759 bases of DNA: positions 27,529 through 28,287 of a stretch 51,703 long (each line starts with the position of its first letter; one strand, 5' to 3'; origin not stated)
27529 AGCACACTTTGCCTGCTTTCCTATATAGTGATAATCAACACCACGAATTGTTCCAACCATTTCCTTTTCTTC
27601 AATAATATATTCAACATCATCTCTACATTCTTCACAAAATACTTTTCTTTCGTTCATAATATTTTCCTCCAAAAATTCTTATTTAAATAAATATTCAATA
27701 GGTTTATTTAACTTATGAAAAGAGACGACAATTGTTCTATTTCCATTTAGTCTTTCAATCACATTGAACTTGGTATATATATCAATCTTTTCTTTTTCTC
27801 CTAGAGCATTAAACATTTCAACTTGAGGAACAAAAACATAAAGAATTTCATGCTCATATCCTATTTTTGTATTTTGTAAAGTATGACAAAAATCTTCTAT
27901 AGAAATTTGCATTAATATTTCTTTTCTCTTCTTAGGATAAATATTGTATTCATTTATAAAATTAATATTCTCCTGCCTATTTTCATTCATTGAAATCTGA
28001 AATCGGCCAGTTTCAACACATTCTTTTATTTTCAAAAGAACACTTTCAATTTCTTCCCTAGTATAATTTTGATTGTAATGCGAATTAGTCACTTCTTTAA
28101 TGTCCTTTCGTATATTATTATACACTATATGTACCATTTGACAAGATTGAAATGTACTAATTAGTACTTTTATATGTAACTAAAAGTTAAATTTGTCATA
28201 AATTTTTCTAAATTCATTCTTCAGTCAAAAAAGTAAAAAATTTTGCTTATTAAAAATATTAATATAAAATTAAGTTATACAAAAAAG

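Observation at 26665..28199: MqsR-like toxin paired with a composite antitoxin: MqsA-type zinc ribbon plus HTH fused to a Panacea (DUF4065) domain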

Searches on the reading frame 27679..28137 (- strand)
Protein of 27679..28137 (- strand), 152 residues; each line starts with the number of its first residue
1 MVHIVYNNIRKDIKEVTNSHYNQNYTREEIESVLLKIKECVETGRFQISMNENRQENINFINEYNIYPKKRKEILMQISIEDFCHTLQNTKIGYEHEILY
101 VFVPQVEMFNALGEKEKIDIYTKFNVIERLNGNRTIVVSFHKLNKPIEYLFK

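Call 3: search_protein_families(library=pfam, proteins=[window:27679-28137:-], max_evalue=1)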
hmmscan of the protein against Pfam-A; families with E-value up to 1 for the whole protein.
window:27679-28137:- (152 aa): 6 families
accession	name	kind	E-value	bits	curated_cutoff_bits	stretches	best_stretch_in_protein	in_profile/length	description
PF11428.13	DUF3196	-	0.0041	17.2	28.2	1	6-148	23-165/264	Protein of unknown function (DUF3196)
PF23083.1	FF_RHG35_4th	-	0.024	15.3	27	1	93-123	19-49/55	Rho GTPase-activating protein 35-like, FF domain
PF16690.10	MMACHC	-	0.048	13.7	27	1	24-78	47-100/216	Methylmalonic aciduria and homocystinuria type C family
PF25432.1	FF_PRPF40A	-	0.086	13.1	27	0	68-89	14-35/60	PRPF40A-like, FF domain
PF21142.3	A2M_bMG2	-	0.094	13.1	25.5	1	14-60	44-86/119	Bacterial alpha-2 macroglobulin MG2 domain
PF17289.8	Terminase_6C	-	0.1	13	22.6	1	5-71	69-131/155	Terminase RNaseH-like domain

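Call 4: search_protein_families(library=ncbifam, proteins=[window:27679-28137:-], max_evalue=1)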
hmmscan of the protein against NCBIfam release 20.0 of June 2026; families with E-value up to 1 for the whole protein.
window:27679-28137:- (152 aa): 0 families

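Call 6: search_solved_structures(query=window:27679-28137:-, max_evalue=10, show_alignments=3)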
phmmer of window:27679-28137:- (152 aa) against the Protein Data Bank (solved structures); distinct sequences matched with E-value up to 10: 3.
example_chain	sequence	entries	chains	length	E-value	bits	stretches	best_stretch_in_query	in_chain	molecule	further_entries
7wm5_A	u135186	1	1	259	0.16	15.1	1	15-74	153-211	Methyltransferase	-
7wm6_A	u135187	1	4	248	0.16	15.1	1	15-74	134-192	Methyltransferase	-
7q6d_A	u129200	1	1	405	1.2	12.3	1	57-105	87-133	Cell division protein FtsA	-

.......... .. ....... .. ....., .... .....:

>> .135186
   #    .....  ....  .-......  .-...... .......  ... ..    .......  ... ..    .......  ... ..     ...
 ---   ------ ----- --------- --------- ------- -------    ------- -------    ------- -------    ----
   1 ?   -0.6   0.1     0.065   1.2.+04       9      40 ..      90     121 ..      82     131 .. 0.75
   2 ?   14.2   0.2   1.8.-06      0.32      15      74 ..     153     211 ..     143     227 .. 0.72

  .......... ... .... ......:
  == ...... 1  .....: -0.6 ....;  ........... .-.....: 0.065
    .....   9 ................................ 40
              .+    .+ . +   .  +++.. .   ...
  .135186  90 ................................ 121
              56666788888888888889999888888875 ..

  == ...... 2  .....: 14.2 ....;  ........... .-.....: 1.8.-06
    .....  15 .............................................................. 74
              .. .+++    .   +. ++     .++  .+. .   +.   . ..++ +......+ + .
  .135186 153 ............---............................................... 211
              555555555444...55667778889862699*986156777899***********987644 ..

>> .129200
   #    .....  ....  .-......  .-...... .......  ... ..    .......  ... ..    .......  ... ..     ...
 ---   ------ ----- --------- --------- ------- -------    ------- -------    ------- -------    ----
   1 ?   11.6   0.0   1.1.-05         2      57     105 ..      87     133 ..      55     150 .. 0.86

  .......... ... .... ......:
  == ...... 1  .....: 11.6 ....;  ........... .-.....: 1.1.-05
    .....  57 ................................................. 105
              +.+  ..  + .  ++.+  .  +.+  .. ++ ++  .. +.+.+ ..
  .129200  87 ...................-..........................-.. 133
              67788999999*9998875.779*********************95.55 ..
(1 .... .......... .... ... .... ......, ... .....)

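Call 10: find_homologous_proteins(query=window:27679-28137:-)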
Query window:27679-28137:- (152 aa): 1370 proteins with E <= 0.001 among 1393 candidates; the best 120 are listed.
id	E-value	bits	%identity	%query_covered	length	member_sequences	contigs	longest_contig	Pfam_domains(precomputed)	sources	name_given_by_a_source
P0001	1.8e-92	325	100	100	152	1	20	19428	-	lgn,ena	-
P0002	4.4e-92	323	99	100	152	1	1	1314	-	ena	-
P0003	1.3e-82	293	99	90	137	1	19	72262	-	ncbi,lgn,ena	-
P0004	5.6e-82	291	99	90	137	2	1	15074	-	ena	-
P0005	8.8e-82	290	99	90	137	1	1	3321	-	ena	-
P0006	2.7e-80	285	84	100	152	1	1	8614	-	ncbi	-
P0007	1.5e-72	260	83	90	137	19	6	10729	-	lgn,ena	-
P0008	8.2e-72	258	83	91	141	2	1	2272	-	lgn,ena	-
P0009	5.7e-68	245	79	90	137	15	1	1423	-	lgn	-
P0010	5.2e-67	242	79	90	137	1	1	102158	-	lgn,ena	-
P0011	9.9e-67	241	79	90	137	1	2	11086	-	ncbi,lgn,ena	-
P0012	7.4e-65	235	76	90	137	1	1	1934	-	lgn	-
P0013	1.4e-63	231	72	90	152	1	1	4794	-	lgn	-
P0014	8.5e-63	228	75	86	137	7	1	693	-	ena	-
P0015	2.0e-62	227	70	93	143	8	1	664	-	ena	-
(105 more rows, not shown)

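Call 12: search_solved_structures(query=A1, max_evalue=10, show_alignments=3)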
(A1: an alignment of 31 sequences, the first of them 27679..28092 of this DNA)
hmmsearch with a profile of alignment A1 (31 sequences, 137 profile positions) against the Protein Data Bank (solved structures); distinct sequences matched with E-value up to 10: 2.
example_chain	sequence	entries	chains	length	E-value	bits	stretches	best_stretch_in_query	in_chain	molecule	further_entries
1yem_A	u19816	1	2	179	0.31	14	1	58-115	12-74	Conserved hypothetical protein Pfu-838710-001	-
8eqm_M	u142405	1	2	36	0.7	12.8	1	74-94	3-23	Photosystem II reaction center protein M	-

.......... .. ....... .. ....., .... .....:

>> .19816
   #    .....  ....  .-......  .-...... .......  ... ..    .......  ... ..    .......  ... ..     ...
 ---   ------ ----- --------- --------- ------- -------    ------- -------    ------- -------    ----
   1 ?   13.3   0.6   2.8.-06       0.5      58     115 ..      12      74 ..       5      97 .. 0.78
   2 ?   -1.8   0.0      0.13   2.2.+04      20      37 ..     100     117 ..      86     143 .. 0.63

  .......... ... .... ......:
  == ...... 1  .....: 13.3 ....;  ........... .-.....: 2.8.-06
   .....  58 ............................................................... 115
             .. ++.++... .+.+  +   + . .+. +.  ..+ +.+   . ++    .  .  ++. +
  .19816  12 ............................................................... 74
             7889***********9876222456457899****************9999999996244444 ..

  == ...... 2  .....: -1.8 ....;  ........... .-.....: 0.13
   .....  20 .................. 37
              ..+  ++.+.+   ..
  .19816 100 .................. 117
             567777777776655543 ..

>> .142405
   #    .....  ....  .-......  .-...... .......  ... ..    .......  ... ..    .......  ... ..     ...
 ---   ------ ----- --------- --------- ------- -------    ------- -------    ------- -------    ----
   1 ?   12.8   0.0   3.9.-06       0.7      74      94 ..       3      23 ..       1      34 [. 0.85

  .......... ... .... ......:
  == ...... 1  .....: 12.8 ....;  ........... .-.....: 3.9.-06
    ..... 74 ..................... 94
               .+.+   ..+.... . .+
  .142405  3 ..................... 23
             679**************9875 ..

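Call 21: predict_structure(alignment_id=A1)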
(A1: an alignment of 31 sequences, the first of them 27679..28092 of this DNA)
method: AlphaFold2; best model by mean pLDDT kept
length: 137 residues; sequences in the alignment: 31
mean_pLDDT: 84.3   pTM: 0.79
mean pLDDT of the five models: 84.3, 82.5, 81.0, 81.0, 80.6
residues with pLDDT >= 90: 59; 70-90: 62; 50-70: 12; < 50: 4
segments of 3 or more residues with pLDDT < 50: 1-4
pLDDT, mean of each block of 10 residues (from residue 1): 56 93 93 72 87 90 92 80 88 92 91 87 87 68
secondary structure, 60 per line:
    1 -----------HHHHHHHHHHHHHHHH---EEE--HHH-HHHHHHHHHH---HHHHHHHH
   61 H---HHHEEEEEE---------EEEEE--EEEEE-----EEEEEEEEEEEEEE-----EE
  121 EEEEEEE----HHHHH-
elements in order: H12-27 E31-33 H40-49 H53-61 E68-73 E83-87 E90-94 E100-113 E119-127 H132-136
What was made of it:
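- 27679..28092 (-): Toxin gene: divergent MqsR-family protein, 137 aa from GTG 28092. The mechanical ORF extends to ATG 28137 (152 aa). AF2 model: pLDDT 84, helix/strand order as recalled for MqsR (call 21).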

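Call 23: fold_search(model_id=the predicted structure, library=pdb)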
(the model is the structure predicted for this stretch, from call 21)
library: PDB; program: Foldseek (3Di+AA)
matches with E <= 10: 1105; with E <= 0.001: 0
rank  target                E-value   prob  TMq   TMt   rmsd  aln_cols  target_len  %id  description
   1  1zx2_B                2.1e-02  0.84  0.38  0.39   8.7       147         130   14  Crystal Structure of Yeast UBP3-associated Protein BRE5 (released 2005-06-21)
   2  5gpk_A                2.5e-02  0.14  0.16  0.12  16.2       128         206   11  Crystal structure of Ccp1 mutant (released 2016-11-30)
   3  4wwu_E                3.0e-02  0.80  0.32  0.15   5.8        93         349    9  Structure of Mex67:Mtr2 (released 2015-02-04)
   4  3d9r_A                3.4e-02  0.82  0.31  0.31   8.2        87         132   11  Crystal structure of ketosteroid isomerase-like protein (YP_049581.1) from ERWINIA CAROTOVORA ATROSEPTICA SCRI1043 at  (released 2008-07-01)
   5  3d9r_B                3.4e-02  0.66  0.35  0.36  11.1       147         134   11  Crystal structure of ketosteroid isomerase-like protein (YP_049581.1) from ERWINIA CAROTOVORA ATROSEPTICA SCRI1043 at  (released 2008-07-01)
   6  4wwu_B                3.8e-02  0.66  0.37  0.18   9.0       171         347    7  Structure of Mex67:Mtr2 (released 2015-02-04)
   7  3d9r_D                4.0e-02  0.82  0.31  0.33   8.3        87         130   10  Crystal structure of ketosteroid isomerase-like protein (YP_049581.1) from ERWINIA CAROTOVORA ATROSEPTICA SCRI1043 at  (released 2008-07-01)
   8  1jb4_A                4.0e-02  0.66  0.35  0.38   7.3       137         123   12  CRYSTAL STRUCTURE OF NTF2 M102E MUTANT (released 2002-03-13)
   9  9i8a_B                4.3e-02  0.57  0.36  0.29   9.3       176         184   10  NXT1-NXF1 complex crystallized in space group P65 2 2 (released 2025-05-14)
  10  1zo2_A                4.3e-02  0.54  0.34  0.36   9.6       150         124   11  Structure of nuclear transport factor 2 (Ntf2) from Cryptosporidium parvum (released 2005-05-31)
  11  5gpl_A                4.3e-02  0.09  0.16  0.12  16.8       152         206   14  Crystal structure of Ccp1 (released 2016-11-30)
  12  1gy6_A                4.6e-02  0.63  0.36  0.39   6.9       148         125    9  NTF2 from rat, ammonium sulphate conditions (released 2002-06-20)
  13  1jkg_B                4.9e-02  0.54  0.36  0.30   9.9       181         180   10  Structural basis for the recognition of a nucleoporin FG-repeat by the NTF2-like domain of TAP-p15 mRNA nuclear export (released 2001-10-17)
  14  7ury_D                5.2e-02  0.54  0.35  0.37   9.1       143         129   11  Tetradecameric hub domain of CaMKII beta (released 2022-05-11)
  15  5ien_A                5.8e-02  0.57  0.35  0.36  11.4       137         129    6  Structure of CDL2.2, a computationally designed Vitamin-D3 binder (released 2017-03-01)
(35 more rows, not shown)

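Call 25: search_protein_representatives(alignment_id=A1)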
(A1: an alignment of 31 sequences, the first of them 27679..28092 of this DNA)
Query: 31 sequences, 137 profile positions. Proteins with E-value up to 0.001 (for the whole library): 577; up to 1e-10: 286; up to 1e-30: 40. The best 150 are listed.
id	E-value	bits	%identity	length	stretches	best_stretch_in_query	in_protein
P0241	1.1e-54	200.0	-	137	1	2-137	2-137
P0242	2.7e-52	192.3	-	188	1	2-137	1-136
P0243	4.4e-50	185.2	-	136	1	3-137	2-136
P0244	1.1e-49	183.8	-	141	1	2-101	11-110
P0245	1.1e-48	180.7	-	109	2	2-84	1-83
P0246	4.6e-48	178.6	-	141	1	3-136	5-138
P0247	5.2e-45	168.7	-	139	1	2-136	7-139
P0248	3.5e-44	166.1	-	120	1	31-137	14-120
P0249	3.4e-43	162.8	-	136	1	2-137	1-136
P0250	3.8e-42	159.5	-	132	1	2-92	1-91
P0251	4.0e-42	159.4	-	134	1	2-137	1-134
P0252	2.0e-39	150.7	-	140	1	2-137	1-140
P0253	2.0e-39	150.6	-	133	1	4-136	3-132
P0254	1.0e-38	148.3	-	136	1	6-137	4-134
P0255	4.7e-38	146.2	-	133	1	7-137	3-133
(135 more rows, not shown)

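Call 28: search_protein_families(library=pfam, alignment_id=A2, max_evalue=0.01)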
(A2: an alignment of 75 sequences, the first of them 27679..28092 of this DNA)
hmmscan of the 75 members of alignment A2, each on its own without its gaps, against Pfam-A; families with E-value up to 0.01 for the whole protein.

A. member 1, window:27679-28092:- (137 aa): 1 family
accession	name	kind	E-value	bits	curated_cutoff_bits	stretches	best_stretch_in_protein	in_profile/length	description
PF11428.13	DUF3196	-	0.0077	16.3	28.2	1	8-133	43-165/264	Protein of unknown function (DUF3196)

B. families by the number of members that match (of 75 scanned): 12 families
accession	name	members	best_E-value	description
PF15723.11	MqsR_toxin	17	3.5e-06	Motility quorum-sensing regulator, toxin of MqsA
PF25504.1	HEAT_5MP1_2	1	0.00099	5MP1/2 HEAT domain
PF18740.7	EC042_2821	1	0.0015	EC042_2821-like Restriction Endonuclease-like domain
PF16690.10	MMACHC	1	0.0017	Methylmalonic aciduria and homocystinuria type C family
PF25553.1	BTB-POZ_ANK-like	1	0.0027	BTB/POZ Ankyrin-like repeat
PF02002.24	TFIIE_alpha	1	0.0046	TFIIE alpha subunit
PF01795.25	Methyltransf_5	1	0.0056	MraW methylase family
PF25432.1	FF_PRPF40A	1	0.0066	PRPF40A-like, FF domain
PF15939.10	YmcE_antitoxin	1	0.0075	Putative antitoxin of bacterial toxin-antitoxin system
PF11428.13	DUF3196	1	0.0077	Protein of unknown function (DUF3196)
PF11280.13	DUF3081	1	0.0078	Protein of unknown function (DUF3081)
PF11687.14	DUF3284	1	0.0082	Domain of unknown function (DUF3284)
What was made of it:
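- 27679..28092 (-): 17 of 75 relatives hit PF15723 (call 28).
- On MqsR toxin family (Pfam PF15723): 17 of 75 relatives hit PF15723, best E 3.5e-6 (call 28).
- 17 of 75 diverse relatives hit PF15723, and no other Pfam family is hit by more than one (call 28).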

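Call 29: search_solved_structures(query=A2, max_evalue=10, show_alignments=3)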
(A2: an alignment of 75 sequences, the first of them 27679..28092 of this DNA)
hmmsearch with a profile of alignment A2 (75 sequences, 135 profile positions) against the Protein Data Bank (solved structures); distinct sequences matched with E-value up to 10: 2.
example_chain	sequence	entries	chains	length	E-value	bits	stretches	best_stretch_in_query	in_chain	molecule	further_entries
9hvk_H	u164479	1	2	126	0.37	13.8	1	26-77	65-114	Nanobody 7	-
6xxn_H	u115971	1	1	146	0.48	13.5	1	26-77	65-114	NB_7_h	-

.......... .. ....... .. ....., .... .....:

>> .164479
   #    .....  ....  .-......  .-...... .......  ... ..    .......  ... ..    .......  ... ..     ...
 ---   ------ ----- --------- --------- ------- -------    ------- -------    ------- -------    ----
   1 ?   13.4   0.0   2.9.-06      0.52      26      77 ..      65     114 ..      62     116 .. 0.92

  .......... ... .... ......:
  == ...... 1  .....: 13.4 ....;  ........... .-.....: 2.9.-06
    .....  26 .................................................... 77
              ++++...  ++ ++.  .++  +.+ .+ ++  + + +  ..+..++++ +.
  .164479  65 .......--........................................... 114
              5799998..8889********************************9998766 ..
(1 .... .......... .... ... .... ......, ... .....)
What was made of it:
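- The window toxin itself has no hit to PF15723, to any NCBIfam model or to any PDB sequence (calls 3, 4, 6, 12, 29).
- Tried and rejected: phmmer and profile hmmsearch against PDB sequences, with A1 and A2, found nothing relevant (calls 6, 12, 29).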

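Call 33: find_related_loci(query=A1, collection=genome_contigs, flank=4000)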
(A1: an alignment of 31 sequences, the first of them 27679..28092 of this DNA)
Query A1 (137 aa) in genome_contigs; peptide patterns used: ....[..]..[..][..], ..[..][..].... (x = any residue, [..] = any of these).
331 stretches matched a pattern; 193 encode a relative of the query (tblastn E <= 1e-3); the best 80 are kept; 80 distinct loci.
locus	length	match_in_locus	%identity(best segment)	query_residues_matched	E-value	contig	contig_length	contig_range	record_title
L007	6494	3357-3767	83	1-137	3e-78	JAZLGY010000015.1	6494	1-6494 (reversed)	MAG: Acetatifactor sp. isolate T1900044990_TA20190052.MAGScoT_cleanbin_000014 SGB_4196_k141_2517822, whole genome shotgu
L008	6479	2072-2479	85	2-137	1e-77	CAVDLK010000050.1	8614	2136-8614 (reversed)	Erysipelotrichaceae bacterium isolate H07631-L1_cleanbin_000053 genome assembly, contig: Spades_H07631-L1_contig_5649, w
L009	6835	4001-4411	82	1-137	4e-77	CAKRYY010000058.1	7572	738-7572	MAG: uncultured Lachnospiraceae bacterium isolate REFINED_METABAT215_TOP10_CONTIGS_1500_ASSEMBLY_K77_MERGED__Hadza_MoBio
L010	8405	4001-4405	74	3-137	7e-68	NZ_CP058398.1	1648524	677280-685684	Gardnerella sp. DNF00536 chromosome, complete genome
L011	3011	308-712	74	3-137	2e-67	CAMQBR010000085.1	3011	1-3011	MAG TPA_asm: uncultured Prevotella sp. isolate SRR16916874_bin.13_metaWRAP_v1.3_MAG genome assembly, contig: ERZ11466558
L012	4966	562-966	73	3-137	4e-66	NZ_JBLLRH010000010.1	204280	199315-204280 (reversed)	Gardnerella vaginalis strain 1-004-1 L_10, whole genome shotgun sequence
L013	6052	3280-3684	71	3-137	3e-65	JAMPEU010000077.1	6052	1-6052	MAG: Butyrivibrio sp. isolate NALB_7823_4 Scaffold_#77__SCF_077___6052_bp, whole genome shotgun sequence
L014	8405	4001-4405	70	3-137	9e-65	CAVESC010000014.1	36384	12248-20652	Bacteroidaceae bacterium isolate SRR8978468_cleanbin_000001 genome assembly, contig: Spades_SRR8978468_contig_17, whole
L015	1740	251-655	69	3-137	7e-67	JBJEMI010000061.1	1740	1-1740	MAG: Lachnospiraceae bacterium isolate SARD11_bin.042 NODE_37317_length_1740_cov_10.887834, whole genome shotgun sequenc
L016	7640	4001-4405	70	3-137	8e-65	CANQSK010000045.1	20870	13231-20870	MAG: uncultured Lachnospiraceae bacterium isolate Lapin-032__bin5 genome assembly, contig: Lapin-032__NODE_3893_length_2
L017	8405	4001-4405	70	3-137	8e-65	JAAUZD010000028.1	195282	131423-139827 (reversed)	MAG: Lachnospiraceae bacterium isolate Mgla_MAG_17-bin_4 c_000000019236, whole genome shotgun sequence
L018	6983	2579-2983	69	3-137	7e-65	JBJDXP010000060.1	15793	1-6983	MAG: Candidatus Limivicinus sp. isolate LOHA37_bin.003 NODE_2004_length_15793_cov_22.086860, whole genome shotgun sequen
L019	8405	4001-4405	69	3-137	3e-64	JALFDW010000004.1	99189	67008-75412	MAG: bacterium isolate SUG591 k141_173812, whole genome shotgun sequence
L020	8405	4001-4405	69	3-137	3e-64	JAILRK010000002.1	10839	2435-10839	MAG: Oscillospiraceae bacterium isolate RUI382 k141_7742696_flag=0_multi=17.6139_len=10839, whole genome shotgun sequenc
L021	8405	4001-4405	70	3-137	7e-64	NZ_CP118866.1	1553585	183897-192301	Amygdalobacter indicium strain UPII 610-J chromosome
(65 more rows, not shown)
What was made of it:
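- Tried and rejected: It was repeated with A1 (call 33).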

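Call 45: search_protein_families(library=padloc, proteins=[window:27679-28092:-], max_evalue=0.01)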
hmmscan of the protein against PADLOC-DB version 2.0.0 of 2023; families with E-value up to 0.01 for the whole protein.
window:27679-28092:- (137 aa): 0 families

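Call 50: fold_search(model_id=the predicted structure, library=viral)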
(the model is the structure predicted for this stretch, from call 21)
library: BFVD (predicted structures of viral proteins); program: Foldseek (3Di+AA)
matches with E <= 10: 943; with E <= 0.001: 1
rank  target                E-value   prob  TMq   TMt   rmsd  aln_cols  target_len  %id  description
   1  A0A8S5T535            3.2e-04  1.00  0.50  0.54   4.9       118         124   15  HTH-type transcriptional regulator [Siphoviridae sp. ctMBu2]
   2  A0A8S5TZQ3            3.7e-03  0.93  0.35  0.24  16.7       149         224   11  Large polyvalent protein-associated domain 3 [Myoviridae sp. cttph48]
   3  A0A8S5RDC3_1          1.9e-02  0.72  0.38  0.05  13.0       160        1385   11  Crystallin beta/gamma motif-containing protein [virus sp. ctd0M1]
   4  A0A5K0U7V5            2.5e-02  0.44  0.30  0.27  14.1       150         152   11  Putative nuclear transport factor protein [Yasminevirus sp. GU-2018]
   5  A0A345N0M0            3.1e-02  0.14  0.18  0.15  17.8       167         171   11  (no name in the UniProt tables at hand)
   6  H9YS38                3.3e-02  0.89  0.39  0.45   5.2       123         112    4  (no name in the UniProt tables at hand)
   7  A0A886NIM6            6.9e-02  0.35  0.34  0.35  11.8       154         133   11  (no name in the UniProt tables at hand)
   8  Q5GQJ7                7.4e-02  0.21  0.24  0.07  15.7       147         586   13  Hypothetical-Protein / belonging to T4-LIKE GC: 841 [Synechococcus phage S-PM2]
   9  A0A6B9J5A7            8.3e-02  0.35  0.29  0.25  11.6        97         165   13  Uncharacterized protein [Vibrio phage vB_VchM_Kuja]
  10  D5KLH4                1.0e-01  0.11  0.18  0.15  16.3       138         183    9  UL131A/UL130 fusion protein [Human cytomegalovirus]
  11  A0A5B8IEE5            1.2e-01  0.21  0.28  0.18  13.6       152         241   10  NTF2 domain-containing protein [Mimiviridae sp. ChoanoV1]
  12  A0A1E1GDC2            1.3e-01  0.41  0.33  0.39  13.4       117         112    8  (no name in the UniProt tables at hand)
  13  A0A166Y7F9            1.3e-01  0.16  0.26  0.23  15.8       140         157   11  Uncharacterized protein [Gordonia phage Kvothe]
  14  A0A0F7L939            1.3e-01  0.14  0.16  0.13  12.7        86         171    8  Single-stranded DNA-binding protein [uncultured marine virus]
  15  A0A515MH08            1.4e-01  0.10  0.11  0.11   9.6        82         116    8  SsDNA binding protein [Gordonia phage Trax]
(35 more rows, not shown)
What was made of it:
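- On MqsR toxin family (Pfam PF15723): BFVD was uninformative (call 50).
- Tried and rejected: It was uninformative (call 50).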
